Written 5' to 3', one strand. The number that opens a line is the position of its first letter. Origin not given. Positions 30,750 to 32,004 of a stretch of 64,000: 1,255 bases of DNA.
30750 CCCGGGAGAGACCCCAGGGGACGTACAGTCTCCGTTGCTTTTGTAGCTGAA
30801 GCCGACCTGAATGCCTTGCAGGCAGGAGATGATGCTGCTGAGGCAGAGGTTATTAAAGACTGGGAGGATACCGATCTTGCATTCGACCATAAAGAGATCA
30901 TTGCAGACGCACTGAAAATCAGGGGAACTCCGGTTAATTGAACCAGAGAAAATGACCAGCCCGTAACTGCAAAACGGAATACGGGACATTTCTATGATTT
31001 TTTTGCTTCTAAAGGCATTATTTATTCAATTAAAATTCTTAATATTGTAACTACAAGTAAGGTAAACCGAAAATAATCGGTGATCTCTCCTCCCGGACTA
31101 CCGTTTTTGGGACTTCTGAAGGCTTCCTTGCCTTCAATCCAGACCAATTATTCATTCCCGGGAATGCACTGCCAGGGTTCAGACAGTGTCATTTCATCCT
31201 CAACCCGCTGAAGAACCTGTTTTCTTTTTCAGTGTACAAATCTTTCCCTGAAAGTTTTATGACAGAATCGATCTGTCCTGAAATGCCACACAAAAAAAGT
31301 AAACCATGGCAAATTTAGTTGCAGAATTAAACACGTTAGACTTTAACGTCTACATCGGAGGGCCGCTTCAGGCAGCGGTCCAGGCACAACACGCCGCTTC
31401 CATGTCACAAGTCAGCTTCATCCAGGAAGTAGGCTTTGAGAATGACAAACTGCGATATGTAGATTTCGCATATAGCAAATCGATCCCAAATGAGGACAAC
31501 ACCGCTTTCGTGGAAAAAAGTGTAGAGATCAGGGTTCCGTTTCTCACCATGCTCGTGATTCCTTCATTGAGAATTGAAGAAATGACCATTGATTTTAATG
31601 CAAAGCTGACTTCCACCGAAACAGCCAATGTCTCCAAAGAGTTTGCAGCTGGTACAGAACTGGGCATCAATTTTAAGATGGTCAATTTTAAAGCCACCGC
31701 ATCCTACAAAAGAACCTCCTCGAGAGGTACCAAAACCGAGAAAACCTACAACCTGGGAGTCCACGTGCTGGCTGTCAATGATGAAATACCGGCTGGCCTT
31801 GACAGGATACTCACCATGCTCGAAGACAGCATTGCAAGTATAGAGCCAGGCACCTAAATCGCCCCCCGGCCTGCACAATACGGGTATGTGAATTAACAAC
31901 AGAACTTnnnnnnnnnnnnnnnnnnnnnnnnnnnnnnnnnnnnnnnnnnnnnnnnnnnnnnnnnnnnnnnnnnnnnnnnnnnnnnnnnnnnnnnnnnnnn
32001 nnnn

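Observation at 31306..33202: Central orphan three-gene operon: two related DUF2589-like proteins plus a small helical protein, a candidate undescribed system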

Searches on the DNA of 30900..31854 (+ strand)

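Call 69: search_rna_families(sources=[L048, L062, L016, L027, L009, L012, L005, L036], threshold=gathering)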
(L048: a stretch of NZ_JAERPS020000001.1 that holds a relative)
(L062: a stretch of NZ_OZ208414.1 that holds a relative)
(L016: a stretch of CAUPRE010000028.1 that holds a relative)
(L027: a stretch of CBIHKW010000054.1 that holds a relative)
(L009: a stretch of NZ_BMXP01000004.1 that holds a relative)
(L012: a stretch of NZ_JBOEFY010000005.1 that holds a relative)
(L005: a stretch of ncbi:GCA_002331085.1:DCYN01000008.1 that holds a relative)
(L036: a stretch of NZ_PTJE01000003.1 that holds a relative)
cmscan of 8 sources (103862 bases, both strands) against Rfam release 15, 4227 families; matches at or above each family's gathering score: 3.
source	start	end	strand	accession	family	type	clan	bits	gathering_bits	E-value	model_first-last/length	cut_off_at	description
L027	5943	5977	+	RF02914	DUF805b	Cis-reg;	CL00115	47.3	35.6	4e-10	1-35/35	no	DUF805b RNA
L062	5946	5986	+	RF02914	DUF805b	Cis-reg;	CL00115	42.8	35.6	1.4e-08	1-35/35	no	DUF805b RNA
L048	5946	5980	+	RF02914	DUF805b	Cis-reg;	CL00115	40.6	35.6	7.6e-08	1-35/35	no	DUF805b RNA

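Call 70: search_rna_families(source=window, start=30900, end=31400, threshold=evalue, max_evalue=10, show_alignments=3)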
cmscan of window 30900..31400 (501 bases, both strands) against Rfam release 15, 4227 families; matches with E-value up to 10: 5.
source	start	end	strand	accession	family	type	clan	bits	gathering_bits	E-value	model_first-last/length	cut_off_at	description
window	31210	31313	+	RF02547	mtPerm-5S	Gene; rRNA;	CL00113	18.6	39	0.94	1-106/106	no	Permuted mitochondrial genome encoded 5S rRNA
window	31066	31152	+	RF02345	ar15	Gene; sRNA;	CL00108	17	40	0.52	1-112/112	no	Alphaproteobacterial ar15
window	31175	31209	-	RF00327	snoZ194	Gene; snRNA; snoRNA; CD-box;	-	16.2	50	9.8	1-108/108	no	Small nucleolar RNA Z194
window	31154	31236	+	RF02171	RFPL3-AS1_1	Gene; lncRNA;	-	12.1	70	1.9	1-88/88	no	RFPL3 antisense RNA 1 conserved region 1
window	31119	31134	+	RF01716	PhotoRC-I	Cis-reg;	-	11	45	4.3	5-20/44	no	PhotoRC-I RNA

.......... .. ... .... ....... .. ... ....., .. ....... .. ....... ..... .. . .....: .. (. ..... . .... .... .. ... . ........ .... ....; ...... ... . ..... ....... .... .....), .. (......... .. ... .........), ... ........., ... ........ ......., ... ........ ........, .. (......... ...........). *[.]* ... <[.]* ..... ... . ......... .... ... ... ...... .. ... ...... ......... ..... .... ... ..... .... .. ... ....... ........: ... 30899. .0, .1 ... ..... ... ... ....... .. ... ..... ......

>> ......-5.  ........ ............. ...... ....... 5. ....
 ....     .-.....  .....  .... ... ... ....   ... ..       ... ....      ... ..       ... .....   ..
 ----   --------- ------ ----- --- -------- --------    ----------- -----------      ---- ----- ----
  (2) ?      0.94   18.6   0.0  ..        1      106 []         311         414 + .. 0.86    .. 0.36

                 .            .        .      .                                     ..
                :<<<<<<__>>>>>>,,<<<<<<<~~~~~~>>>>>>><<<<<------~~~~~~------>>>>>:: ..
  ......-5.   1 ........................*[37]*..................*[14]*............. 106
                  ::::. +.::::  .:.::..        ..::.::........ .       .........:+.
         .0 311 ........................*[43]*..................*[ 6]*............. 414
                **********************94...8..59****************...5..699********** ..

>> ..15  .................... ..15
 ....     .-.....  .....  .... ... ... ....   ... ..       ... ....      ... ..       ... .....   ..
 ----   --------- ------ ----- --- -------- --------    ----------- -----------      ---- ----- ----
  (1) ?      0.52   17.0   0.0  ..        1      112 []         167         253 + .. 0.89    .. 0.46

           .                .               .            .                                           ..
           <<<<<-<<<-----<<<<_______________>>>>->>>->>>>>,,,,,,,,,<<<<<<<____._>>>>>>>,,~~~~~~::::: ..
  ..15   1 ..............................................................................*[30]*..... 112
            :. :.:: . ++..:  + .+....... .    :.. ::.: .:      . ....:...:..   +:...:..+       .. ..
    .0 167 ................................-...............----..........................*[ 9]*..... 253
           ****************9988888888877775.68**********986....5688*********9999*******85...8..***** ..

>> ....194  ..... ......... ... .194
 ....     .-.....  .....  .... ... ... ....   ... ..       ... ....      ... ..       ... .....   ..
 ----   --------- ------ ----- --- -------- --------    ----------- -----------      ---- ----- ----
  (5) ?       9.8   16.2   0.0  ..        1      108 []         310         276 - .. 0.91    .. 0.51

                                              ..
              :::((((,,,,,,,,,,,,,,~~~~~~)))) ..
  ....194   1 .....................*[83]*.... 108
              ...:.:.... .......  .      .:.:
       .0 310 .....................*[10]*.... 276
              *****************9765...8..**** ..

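Call 71: search_rna_families(source=L027, start=5800, end=6050, threshold=evalue, max_evalue=1, show_alignments=2)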
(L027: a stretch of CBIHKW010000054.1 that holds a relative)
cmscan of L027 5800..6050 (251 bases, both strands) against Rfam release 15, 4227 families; matches with E-value up to 1: 2.
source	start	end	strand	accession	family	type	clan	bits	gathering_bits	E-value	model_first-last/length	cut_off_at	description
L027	5943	5977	+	RF02914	DUF805b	Cis-reg;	CL00115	47.3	35.6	9.6e-13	1-35/35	no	DUF805b RNA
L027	5828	5924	+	RF02809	RsmW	Gene; sRNA;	CL00106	18.3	52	0.4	1-124/124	no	RsmW RNA family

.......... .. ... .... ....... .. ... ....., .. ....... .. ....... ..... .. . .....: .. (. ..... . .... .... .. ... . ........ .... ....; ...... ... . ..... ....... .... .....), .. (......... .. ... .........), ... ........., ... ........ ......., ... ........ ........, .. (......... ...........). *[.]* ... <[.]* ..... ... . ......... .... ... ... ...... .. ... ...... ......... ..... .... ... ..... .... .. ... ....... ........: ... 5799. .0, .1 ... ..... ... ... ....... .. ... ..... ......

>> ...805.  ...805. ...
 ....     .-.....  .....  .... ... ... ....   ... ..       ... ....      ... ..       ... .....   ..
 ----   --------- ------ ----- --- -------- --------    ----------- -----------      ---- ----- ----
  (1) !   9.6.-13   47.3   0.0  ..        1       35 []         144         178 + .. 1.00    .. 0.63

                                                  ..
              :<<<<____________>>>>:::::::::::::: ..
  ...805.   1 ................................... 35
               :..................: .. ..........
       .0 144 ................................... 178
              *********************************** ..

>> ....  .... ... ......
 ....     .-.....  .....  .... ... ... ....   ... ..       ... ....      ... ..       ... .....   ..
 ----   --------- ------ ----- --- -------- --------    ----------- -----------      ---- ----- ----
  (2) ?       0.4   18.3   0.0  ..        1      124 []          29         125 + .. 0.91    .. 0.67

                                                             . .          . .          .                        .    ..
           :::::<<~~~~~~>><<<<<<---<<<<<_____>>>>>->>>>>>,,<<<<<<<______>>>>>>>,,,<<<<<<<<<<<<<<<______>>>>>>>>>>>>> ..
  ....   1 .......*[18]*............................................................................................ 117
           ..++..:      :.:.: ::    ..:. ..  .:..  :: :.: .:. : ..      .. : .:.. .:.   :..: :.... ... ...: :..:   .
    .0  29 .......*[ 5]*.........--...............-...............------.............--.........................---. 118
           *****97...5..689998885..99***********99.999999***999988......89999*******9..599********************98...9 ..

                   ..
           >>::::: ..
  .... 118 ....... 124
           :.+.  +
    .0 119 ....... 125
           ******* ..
